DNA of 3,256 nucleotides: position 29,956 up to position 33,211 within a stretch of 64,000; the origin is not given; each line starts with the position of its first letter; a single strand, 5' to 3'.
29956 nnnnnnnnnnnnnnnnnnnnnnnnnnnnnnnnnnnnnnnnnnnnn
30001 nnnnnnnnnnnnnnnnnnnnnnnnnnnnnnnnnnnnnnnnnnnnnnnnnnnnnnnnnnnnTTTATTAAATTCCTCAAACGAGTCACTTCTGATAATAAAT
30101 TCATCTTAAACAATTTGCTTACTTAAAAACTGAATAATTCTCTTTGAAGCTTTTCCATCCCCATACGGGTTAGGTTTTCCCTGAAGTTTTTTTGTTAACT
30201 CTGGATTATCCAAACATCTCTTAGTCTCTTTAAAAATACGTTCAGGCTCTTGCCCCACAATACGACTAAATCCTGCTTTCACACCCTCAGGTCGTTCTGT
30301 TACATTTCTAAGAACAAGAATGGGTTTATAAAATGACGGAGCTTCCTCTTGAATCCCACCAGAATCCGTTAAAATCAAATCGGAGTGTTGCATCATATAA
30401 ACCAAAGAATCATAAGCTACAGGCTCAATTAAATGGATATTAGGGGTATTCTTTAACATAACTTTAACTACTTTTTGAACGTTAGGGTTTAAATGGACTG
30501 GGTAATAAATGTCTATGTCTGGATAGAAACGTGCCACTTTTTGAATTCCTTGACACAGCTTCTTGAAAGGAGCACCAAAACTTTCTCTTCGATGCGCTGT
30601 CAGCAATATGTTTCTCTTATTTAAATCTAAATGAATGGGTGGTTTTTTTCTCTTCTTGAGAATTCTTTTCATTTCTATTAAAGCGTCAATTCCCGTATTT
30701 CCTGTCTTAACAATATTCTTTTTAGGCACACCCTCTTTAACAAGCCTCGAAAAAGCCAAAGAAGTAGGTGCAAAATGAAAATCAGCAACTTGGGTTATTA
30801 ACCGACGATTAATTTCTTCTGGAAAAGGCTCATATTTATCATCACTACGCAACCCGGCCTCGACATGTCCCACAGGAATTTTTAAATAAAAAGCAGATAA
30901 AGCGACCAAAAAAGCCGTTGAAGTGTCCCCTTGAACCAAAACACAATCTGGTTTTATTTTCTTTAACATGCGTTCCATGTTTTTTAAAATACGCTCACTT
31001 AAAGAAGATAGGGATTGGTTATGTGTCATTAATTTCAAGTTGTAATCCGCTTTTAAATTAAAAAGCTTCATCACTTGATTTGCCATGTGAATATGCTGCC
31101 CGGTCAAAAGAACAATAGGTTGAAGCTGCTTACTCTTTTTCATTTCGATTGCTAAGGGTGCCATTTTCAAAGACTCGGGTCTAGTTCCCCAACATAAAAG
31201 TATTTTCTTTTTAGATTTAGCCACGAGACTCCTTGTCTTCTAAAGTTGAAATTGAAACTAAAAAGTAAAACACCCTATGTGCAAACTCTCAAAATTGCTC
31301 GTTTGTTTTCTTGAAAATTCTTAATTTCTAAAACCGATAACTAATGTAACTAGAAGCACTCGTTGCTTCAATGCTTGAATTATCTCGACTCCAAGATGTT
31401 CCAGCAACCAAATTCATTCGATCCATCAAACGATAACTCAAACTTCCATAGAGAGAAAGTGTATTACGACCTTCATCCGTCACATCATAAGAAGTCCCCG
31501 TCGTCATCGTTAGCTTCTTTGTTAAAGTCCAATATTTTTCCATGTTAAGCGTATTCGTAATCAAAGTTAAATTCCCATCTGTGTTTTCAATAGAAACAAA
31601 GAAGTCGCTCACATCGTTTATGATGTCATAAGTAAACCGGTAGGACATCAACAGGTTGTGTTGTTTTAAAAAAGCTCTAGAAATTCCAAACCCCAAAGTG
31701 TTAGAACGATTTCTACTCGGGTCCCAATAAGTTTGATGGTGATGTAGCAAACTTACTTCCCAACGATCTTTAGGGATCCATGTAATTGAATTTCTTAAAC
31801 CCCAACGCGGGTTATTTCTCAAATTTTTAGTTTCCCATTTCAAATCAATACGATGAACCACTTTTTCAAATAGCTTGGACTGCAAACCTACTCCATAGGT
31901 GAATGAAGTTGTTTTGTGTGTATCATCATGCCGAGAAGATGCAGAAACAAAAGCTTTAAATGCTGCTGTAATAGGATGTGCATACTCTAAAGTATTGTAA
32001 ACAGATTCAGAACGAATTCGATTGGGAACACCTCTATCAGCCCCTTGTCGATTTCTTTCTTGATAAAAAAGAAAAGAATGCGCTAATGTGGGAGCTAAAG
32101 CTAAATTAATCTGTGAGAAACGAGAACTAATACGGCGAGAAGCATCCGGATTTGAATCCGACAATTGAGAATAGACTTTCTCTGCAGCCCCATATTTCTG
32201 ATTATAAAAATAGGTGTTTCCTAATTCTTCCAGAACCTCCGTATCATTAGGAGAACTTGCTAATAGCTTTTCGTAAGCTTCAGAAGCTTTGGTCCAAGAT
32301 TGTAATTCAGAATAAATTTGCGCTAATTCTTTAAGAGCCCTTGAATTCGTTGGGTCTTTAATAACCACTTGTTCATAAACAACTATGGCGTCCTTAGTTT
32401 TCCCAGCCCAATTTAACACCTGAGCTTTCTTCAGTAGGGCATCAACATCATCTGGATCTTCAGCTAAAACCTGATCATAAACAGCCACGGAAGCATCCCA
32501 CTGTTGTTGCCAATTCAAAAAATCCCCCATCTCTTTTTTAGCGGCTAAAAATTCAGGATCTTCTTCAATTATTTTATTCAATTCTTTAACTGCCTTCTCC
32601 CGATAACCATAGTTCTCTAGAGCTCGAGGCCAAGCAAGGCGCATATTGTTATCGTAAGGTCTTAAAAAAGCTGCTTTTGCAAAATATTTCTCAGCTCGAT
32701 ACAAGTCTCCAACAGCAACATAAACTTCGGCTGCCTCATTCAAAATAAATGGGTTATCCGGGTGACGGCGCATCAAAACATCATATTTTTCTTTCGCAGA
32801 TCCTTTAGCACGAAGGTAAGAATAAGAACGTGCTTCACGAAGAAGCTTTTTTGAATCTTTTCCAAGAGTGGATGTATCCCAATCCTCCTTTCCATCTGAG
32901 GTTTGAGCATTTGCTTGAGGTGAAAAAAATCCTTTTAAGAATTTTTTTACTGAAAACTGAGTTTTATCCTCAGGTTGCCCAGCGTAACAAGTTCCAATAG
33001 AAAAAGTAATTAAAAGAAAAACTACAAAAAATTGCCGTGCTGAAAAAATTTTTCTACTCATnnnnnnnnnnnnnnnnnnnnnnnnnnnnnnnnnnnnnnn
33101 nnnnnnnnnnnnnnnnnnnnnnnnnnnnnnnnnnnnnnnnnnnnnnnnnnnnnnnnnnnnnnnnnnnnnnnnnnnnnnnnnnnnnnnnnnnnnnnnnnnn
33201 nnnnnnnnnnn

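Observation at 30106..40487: Exopolysaccharide synthase locus with a degenerate-GGDEF I-site receptor (PelD-like) and mixed Bcs/Pga features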

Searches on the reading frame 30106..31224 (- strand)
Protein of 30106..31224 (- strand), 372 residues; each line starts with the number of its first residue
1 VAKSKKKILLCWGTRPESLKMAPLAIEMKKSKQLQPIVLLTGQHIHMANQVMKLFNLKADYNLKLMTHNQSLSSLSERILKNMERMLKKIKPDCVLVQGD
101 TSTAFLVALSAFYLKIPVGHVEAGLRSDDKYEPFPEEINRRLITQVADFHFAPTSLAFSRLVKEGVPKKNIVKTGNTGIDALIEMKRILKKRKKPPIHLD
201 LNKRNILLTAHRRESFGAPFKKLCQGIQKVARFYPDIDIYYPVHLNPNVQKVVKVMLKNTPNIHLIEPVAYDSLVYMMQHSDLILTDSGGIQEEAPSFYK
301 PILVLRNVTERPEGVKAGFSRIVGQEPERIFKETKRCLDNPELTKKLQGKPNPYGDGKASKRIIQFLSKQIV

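Call 4: search_protein_families(library=pfam, proteins=[window:30106-31224:-], max_evalue=0.01)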
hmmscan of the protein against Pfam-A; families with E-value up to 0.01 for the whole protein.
window:30106-31224:- (372 aa): 2 families
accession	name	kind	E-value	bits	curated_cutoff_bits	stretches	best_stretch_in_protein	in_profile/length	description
PF02350.25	Epimerase_2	-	1.4e-112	376.5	30.6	1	27-367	2-346/347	UDP-N-acetylglucosamine 2-epimerase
PF02684.21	LpxB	-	0.0022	17.3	22.6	1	191-305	173-286/374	Lipid-A-disaccharide synthetase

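Call 5: search_protein_families(library=ncbifam, proteins=[window:30106-31224:-], max_evalue=0.01)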
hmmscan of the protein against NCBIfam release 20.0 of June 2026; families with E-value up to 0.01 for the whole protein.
window:30106-31224:- (372 aa): 2 families
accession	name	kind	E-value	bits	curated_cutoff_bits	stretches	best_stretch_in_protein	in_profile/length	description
TIGR00236.1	wecB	equivalog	4.2e-132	440.7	210.15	1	7-368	2-363/366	non-hydrolyzing UDP-N-acetylglucosamine 2-epimerase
TIGR03568.1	NeuC_NnaA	equivalog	2.4e-33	115.5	235.9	1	6-367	1-365/365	UDP-N-acetylglucosamine 2-epimerase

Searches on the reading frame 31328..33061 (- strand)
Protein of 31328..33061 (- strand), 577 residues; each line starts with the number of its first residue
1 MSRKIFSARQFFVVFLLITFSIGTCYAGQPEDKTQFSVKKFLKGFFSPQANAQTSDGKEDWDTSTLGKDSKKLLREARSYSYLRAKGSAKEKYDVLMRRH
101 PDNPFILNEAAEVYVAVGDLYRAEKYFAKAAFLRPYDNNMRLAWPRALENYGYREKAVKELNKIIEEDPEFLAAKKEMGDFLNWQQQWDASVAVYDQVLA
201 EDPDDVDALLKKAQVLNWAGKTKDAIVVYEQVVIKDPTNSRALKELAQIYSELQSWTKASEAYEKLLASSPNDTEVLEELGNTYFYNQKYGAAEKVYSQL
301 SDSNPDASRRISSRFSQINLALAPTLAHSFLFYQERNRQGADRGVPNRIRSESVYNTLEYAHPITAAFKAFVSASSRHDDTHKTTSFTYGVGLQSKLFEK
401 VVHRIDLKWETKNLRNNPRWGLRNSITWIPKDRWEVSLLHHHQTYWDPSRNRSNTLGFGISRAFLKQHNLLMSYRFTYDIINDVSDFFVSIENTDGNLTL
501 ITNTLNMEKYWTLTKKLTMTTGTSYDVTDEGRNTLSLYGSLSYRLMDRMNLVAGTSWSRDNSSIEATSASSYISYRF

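Call 4: search_protein_families(library=pfam, proteins=[window:31328-33061:-], max_evalue=0.01)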
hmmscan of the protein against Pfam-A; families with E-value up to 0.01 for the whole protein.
window:31328-33061:- (577 aa): 23 families
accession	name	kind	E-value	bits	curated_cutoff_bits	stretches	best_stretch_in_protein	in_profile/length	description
PF14559.12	TPR_19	-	2.4e-22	79.5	25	3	219-276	4-61/68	Tetratricopeptide repeat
PF13428.12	TPR_14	-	5.2e-20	70.4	23.5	3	242-282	3-43/44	Tetratricopeptide repeat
PF13431.12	TPR_17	-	1.6e-16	59.6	24.4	1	229-258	2-31/34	Tetratricopeptide repeat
PF07719.23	TPR_2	-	2.9e-15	55.5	27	1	241-273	2-34/34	Tetratricopeptide repeat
PF13432.12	TPR_16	-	9.1e-15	55.2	32.7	2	185-239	10-64/65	Tetratricopeptide repeat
PF13174.12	TPR_6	-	5e-14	52.3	26.3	0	207-238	1-32/33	Tetratricopeptide repeat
PF13414.12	TPR_11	-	9.6e-12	44.8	26.8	2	248-285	2-39/42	TPR repeat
PF00515.34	TPR_1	-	3.2e-11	43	27.8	0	241-273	2-34/34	Tetratricopeptide repeat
PF23914.1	TPR_CcmH_CycH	-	4.6e-09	36.7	42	1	187-273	65-154/158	Cytochrome c-type biogenesis protein H TPR domain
PF25064.1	ARM_TT21_5th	-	2.7e-08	34.6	27.8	0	178-229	7-58/117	TT21 fifth ARM repeats domain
PF13424.12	TPR_12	-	3.1e-08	34.1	30.1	0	242-299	5-70/77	Tetratricopeptide repeat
PF24575.1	TPR_Slam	-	6.1e-08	33.5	35.2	0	251-295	58-102/104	Surface lipoprotein assembly modifier, N-terminal TPR repeats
PF13176.12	TPR_7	-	1.6e-07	31.3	27.9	0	242-275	1-34/36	Tetratricopeptide repeat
PF13371.12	TPR_9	-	1.7e-07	31.6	35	0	247-308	2-63/73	Tetratricopeptide repeat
PF13181.12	TPR_8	-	3.2e-07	30.4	25.7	0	245-273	6-34/34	Tetratricopeptide repeat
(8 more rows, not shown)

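Call 5: search_protein_families(library=ncbifam, proteins=[window:31328-33061:-], max_evalue=0.01)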
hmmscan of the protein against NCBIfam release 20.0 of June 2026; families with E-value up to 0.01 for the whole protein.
window:31328-33061:- (577 aa): 24 families
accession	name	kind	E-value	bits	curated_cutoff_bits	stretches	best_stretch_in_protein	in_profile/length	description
TIGR02917.1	PEP_TPR_lipo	equivalog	1.1e-20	73.2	312.2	2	152-307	479-634/899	XrtA/PEP-CTERM system TPR-repeat protein PrsT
NF040959.1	MamA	equivalog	1.8e-15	57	200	2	189-292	54-157/204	magnetosome protein MamA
TIGR03939.1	PGA_TPR_OMP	equivalog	2.2e-12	46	366.65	1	214-309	61-155/800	poly-beta-1,6 N-acetyl-D-glucosamine export porin PgaA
NF040561.1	PrimPol_Msp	equivalog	1.1e-09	37.4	200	1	194-288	13-99/515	CRISPR-associated primase-polymerase type A1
NF033920.0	C39_PA2778_fam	equivalog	3.2e-09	36.6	150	1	184-268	168-252/255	PA2778 family cysteine peptidase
NF007468.0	PRK10049.1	equivalog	2.6e-08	32.5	1043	1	214-311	75-172/817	poly-beta-1,6 N-acetyl-D-glucosamine export porin PgaA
TIGR02521.1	type_IV_pilW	equivalog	2.7e-08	33.7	154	1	220-296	45-121/234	type IV pilus biogenesis/stability protein PilW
TIGR02552.1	LcrH_SycD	equivalog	3.5e-08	33.2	104.8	1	196-296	8-108/136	SycD/LcrH family type III secretion system chaperone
NF008520.0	PRK11447.1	equivalog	1.4e-07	29.7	858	1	186-301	365-476/1157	cellulose synthase complex outer membrane protein BcsC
NF033762.1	social_mot_Tgl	equivalog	2.5e-07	30.3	225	1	219-299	44-125/252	social motility TPR repeat lipoprotein Tgl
TIGR02795.1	tol_pal_ybgF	equivalog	5.3e-07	30.3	90.1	0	178-242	45-112/119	tol-pal system protein YbgF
NF008757.0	PRK11788.1-5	equivalog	1.8e-06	27.4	363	1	175-302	183-311/388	lipopolysaccharide assembly protein LapB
NF052400.1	M48_BAM_BepA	equivalog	9.5e-06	24.6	570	2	86-200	323-437/483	beta-barrel assembly-enhancing protease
NF033758.1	gliding_GltE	equivalog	2.1e-05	23.7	225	1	149-259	97-207/411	adventurous gliding motility TPR repeat lipoprotein GltE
NF047371.1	FlcA_CTERM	equivalog_domain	2.1e-05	23.2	300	0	248-314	163-547/646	periplasmic flagellar collar protein FlcA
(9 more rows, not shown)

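Call 28: find_homologous_proteins(query=window:31328-33061:-, max_evalue=0.001)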
Query window:31328-33061:- (577 aa): 114 proteins with E <= 0.001 among 8000 candidates.
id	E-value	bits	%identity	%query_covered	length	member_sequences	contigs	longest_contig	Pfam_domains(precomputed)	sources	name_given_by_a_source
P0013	0.0e+0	1308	100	100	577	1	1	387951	PF13431.13,PF23914.2,PF25062.2,PF13414.13,PF13176.13,PF13428.13,PF25064.2,PF14559.13,PF24575.2,PF13371.13,PF00515.35,PF12895.14,PF13424.13,PF13432.13,PF13181.13,PF14561.13,PF07719.24,PF13174.13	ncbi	-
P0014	1.8e-242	824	64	98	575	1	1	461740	PF13431.13,PF23914.2,PF25062.2,PF13414.13,PF25058.2,PF13176.13,PF12569.15,PF13428.13,PF25064.2,PF14559.13,PF24575.2,PF13371.13,PF00515.35,PF12895.14,PF13424.13,PF13432.13,PF13181.13,PF14561.13,PF07719.24,PF13174.13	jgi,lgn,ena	-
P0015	3.4e-157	543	45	93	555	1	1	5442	PF13431.13,PF23914.2,PF25062.2,PF12583.15,PF13414.13,PF13176.13,PF13428.13,PF14559.13,PF24575.2,PF25756.2,PF13371.13,PF00515.35,PF12895.14,PF13424.13,PF13432.13,PF13181.13,PF07719.24,PF13174.13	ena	-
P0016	6.2e-20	90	25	34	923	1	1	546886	PF25060.1,PF13414.13,PF09613.17,PF24575.2,PF00515.35,PF13424.13,PF13429.13,PF14561.13,PF07719.24,PF13174.13,PF25063.1,PF13431.13,PF23914.2,PF25062.2,PF25058.2,PF13176.13,PF13428.13,PF25064.2,PF14559.13,PF13371.13,PF12895.14,PF21033.5,PF13432.13,PF09295.17,PF13181.13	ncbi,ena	-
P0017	5.1e-17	80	27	33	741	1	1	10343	PF13431.13,PF23914.2,PF13414.13,PF09797.16,PF13176.13,PF13428.13,PF14559.13,PF13371.13,PF00515.35,PF12895.14,PF13424.13,PF13432.13,PF13429.13,PF13181.13,PF07719.24,PF13174.13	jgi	-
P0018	8.7e-17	79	24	31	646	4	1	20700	PF13431.13,PF25062.2,PF13414.13,PF13176.13,PF13428.13,PF13374.13,PF14559.13,PF24575.2,PF00515.35,PF12895.14,PF13424.13,PF13432.13,PF14561.13,PF07719.24,PF13174.13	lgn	-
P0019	9.1e-16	76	30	26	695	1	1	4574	PF09976.16,PF13414.13,PF12569.15,PF23241.2,PF13374.13,PF07721.21,PF24575.2,PF25068.3,PF00515.35,PF13424.13,PF28559.1,PF13429.13,PF14561.13,PF07719.24,PF13174.13,PF20308.5,PF25063.1,PF13431.13,PF23914.2,PF25062.2,PF20225.5,PF25058.2,PF23300.4,PF13176.13,PF13428.13,PF25064.2,PF14559.13,PF13371.13,PF17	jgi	jgi:tetratricopeptide (TPR) repeat protein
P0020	1.8e-15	75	26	40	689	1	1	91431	PF13414.13,PF13374.13,PF24575.2,PF00515.35,PF13424.13,PF13429.13,PF14561.13,PF07719.24,PF13174.13,PF20308.5,PF25063.1,PF13431.13,PF23914.2,PF25062.2,PF25058.2,PF13176.13,PF13428.13,PF25064.2,PF14559.13,PF13371.13,PF12895.14,PF21033.5,PF13432.13,PF13181.13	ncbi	-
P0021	6.5e-15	73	27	24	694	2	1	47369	PF25063.1,PF13431.13,PF23914.2,PF25060.1,PF13414.13,PF25058.2,PF13176.13,PF13428.13,PF25064.2,PF14559.13,PF24575.2,PF13371.13,PF00515.35,PF12895.14,PF13424.13,PF21033.5,PF13432.13,PF13429.13,PF13181.13,PF14561.13,PF07719.24,PF13174.13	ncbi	-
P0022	8.9e-15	73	27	26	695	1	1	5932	PF09976.16,PF25060.1,PF13414.13,PF12569.15,PF23241.2,PF13374.13,PF07721.21,PF24575.2,PF02259.30,PF25068.3,PF00515.35,PF13424.13,PF13429.13,PF14561.13,PF07719.24,PF13174.13,PF20308.5,PF25063.1,PF13431.13,PF23914.2,PF25062.2,PF20225.5,PF25058.2,PF13176.13,PF13428.13,PF25064.2,PF14559.13,PF13371.13,PF2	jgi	-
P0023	2.2e-14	71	26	35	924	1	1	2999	PF09976.16,PF25060.1,PF13414.13,PF16918.12,PF01535.27,PF23241.2,PF07721.21,PF24575.2,PF00515.35,PF13424.13,PF13429.13,PF07719.24,PF13174.13,PF20308.5,PF25063.1,PF14853.13,PF13431.13,PF23914.2,PF25062.2,PF25058.2,PF23300.4,PF13176.13,PF13428.13,PF25064.2,PF14559.13,PF10516.16,PF13371.13,PF22860.3,PF1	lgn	-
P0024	3.7e-14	71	26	35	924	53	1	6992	PF09976.16,PF25060.1,PF13414.13,PF16918.12,PF01535.27,PF07721.21,PF24575.2,PF00515.35,PF13424.13,PF13429.13,PF07719.24,PF13174.13,PF20308.5,PF25063.1,PF14853.13,PF13431.13,PF23914.2,PF25062.2,PF25058.2,PF23300.4,PF13176.13,PF13428.13,PF25064.2,PF14559.13,PF10516.16,PF13371.13,PF22860.3,PF12895.14,PF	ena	-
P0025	5.9e-14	70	23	30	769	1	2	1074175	PF03704.24,PF25060.1,PF13414.13,PF12569.15,PF23241.2,PF13374.13,PF07721.21,PF24575.2,PF00515.35,PF13424.13,PF14561.13,PF07719.24,PF13174.13,PF25063.1,PF14853.13,PF13431.13,PF23914.2,PF25062.2,PF25058.2,PF13176.13,PF13428.13,PF25064.2,PF14559.13,PF13371.13,PF17874.8,PF12895.14,PF21033.5,PF13432.13,PF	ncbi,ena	-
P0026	1.0e-13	69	26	35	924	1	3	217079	PF09976.16,PF25060.1,PF13414.13,PF16918.12,PF23558.2,PF01535.27,PF07721.21,PF24575.2,PF00515.35,PF13424.13,PF13429.13,PF07719.24,PF13174.13,PF20308.5,PF25063.1,PF14853.13,PF13431.13,PF23914.2,PF25062.2,PF25058.2,PF23300.4,PF13176.13,PF13428.13,PF25064.2,PF14559.13,PF10516.16,PF13371.13,PF22860.3,PF1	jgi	jgi:putative PEP-CTERM system TPR-repeat lipoprotein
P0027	1.2e-13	69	26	35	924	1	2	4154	PF09976.16,PF25060.1,PF13414.13,PF16918.12,PF01535.27,PF09613.17,PF07721.21,PF24575.2,PF00515.35,PF13424.13,PF13429.13,PF07719.24,PF13174.13,PF20308.5,PF25063.1,PF14853.13,PF13431.13,PF23914.2,PF25062.2,PF25058.2,PF23300.4,PF13176.13,PF13428.13,PF25064.2,PF14559.13,PF10516.16,PF13371.13,PF22860.3,PF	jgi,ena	-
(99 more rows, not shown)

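Call 39: predict_structure(alignment_id=A3)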
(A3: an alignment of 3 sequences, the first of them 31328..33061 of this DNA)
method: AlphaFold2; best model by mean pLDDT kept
length: 577 residues; sequences in the alignment: 3
mean_pLDDT: 58.2   pTM: 0.47
mean pLDDT of the five models: 58.2, 57.9, 57.8, 55.5, 53.2
residues with pLDDT >= 90: 132; 70-90: 112; 50-70: 17; < 50: 316
segments of 3 or more residues with pLDDT < 50: 1-7, 20-59, 316-577
pLDDT, mean of each block of 10 residues (from residue 1): 42 51 38 39 35 35 81 86 82 93 92 91 95 89 90 88 92 92 88 94 93 92 93 91 92 88 89 87 78 78 68 48 36 37 37 30 29 27 26 32 37 36 36 30 32 29 29 26 26 31 31 41 39 43 41 43 38 37
secondary structure, 60 per line:
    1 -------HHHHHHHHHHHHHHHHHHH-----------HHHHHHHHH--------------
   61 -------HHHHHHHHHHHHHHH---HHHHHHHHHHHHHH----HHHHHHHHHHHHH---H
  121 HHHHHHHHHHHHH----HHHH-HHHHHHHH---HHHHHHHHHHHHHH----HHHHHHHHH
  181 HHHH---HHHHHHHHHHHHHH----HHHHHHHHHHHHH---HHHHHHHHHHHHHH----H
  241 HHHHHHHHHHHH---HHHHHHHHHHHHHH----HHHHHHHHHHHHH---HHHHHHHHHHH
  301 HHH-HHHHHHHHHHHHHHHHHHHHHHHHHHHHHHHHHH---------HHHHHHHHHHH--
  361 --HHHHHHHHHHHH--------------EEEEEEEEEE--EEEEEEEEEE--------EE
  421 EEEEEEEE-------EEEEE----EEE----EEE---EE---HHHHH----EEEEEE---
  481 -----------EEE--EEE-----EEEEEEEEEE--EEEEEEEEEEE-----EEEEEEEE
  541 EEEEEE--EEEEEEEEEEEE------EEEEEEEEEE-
elements in order: H8-26 H38-46 H68-82 H86-99 H104-116 H120-133 H138-141 H143-150 H154-167 H172-184 H188-201 H206-218 H222-235 H240-252 H256-269 H274-286 H290-303 H305-338 H348-358 H363-374 E389-398 E401-410 E419-428 E436-440 E445-447 E452-454 H463-467 E472-477 E492-494 E497-499 E505-514 E517-527 E533-546 E549-560 E567-576

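Call 99: fold_search(model_id=the predicted structure, library=pdb)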
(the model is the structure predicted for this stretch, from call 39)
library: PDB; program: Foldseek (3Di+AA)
matches with E <= 10: 1479; with E <= 0.001: 605
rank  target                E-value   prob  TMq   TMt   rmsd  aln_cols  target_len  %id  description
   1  9qhc_A                3.9e-14  1.00  0.31  0.57   8.6       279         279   21  Crystal structure of 8-repeat CTPR protein with eliminated coordination sites (released 2025-10-22)
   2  8chy                  5.2e-14  1.00  0.30  0.58   6.9       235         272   23  Crystal structure of an 8-repeat consensus TPR superhelix with Zinc. (released 2024-02-21)
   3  6eou                  8.2e-14  1.00  0.32  0.51   9.1       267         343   20  O-GlcNAc transferase TPR domain with the intellectual disability associated mutation L254F (released 2018-05-09)
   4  9qhb                  1.2e-13  1.00  0.30  0.57   6.8       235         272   23  Crystal structure of 16-repeat CTPR protein with eliminated coordination sites (released 2025-10-22)
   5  1w3b_A                1.4e-13  1.00  0.33  0.46   9.5       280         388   20  The superhelical TPR domain of O-linked GlcNAc transferase reveals structural similarities to importin alpha. (released 2004-09-09)
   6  1w3b_B                1.6e-13  1.00  0.32  0.47  11.7       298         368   20  The superhelical TPR domain of O-linked GlcNAc transferase reveals structural similarities to importin alpha. (released 2004-09-09)
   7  9qhc_B                2.1e-13  1.00  0.32  0.59   7.9       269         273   21  Crystal structure of 8-repeat CTPR protein with eliminated coordination sites (released 2025-10-22)
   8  7y4i_A                4.2e-13  1.00  0.27  0.21   7.6       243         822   23  Crystal structure of SPINDLY in complex with GDP (released 2022-12-07)
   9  7y4i_B                7.8e-13  1.00  0.27  0.21   7.6       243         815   23  Crystal structure of SPINDLY in complex with GDP (released 2022-12-07)
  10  8dtg_A                5.3e-12  1.00  0.28  0.21   7.3       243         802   23  Cryo-EM structure of Arabidopsis SPY alternative conformation 1 (released 2023-03-08)
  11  7yeh_A                5.9e-12  1.00  0.34  0.20  12.2       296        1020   20  Cryo-EM structure of human OGT-OGA complex (released 2023-07-12)
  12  7yea_A                1.3e-11  1.00  0.32  0.19   7.3       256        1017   22  Human O-GlcNAc transferase Dimer (released 2023-07-12)
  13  8dth_B                2.7e-11  1.00  0.27  0.23   8.1       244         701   17  Cryo-EM structure of Arabidopsis SPY alternative conformation 2 (released 2023-03-08)
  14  8dtg_B                3.8e-11  1.00  0.28  0.23   7.2       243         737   23  Cryo-EM structure of Arabidopsis SPY alternative conformation 1 (released 2023-03-08)
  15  7ntf_A                3.8e-11  1.00  0.28  0.19  17.7       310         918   21  Cryo-EM structure of unliganded O-GlcNAc transferase (released 2021-11-17)
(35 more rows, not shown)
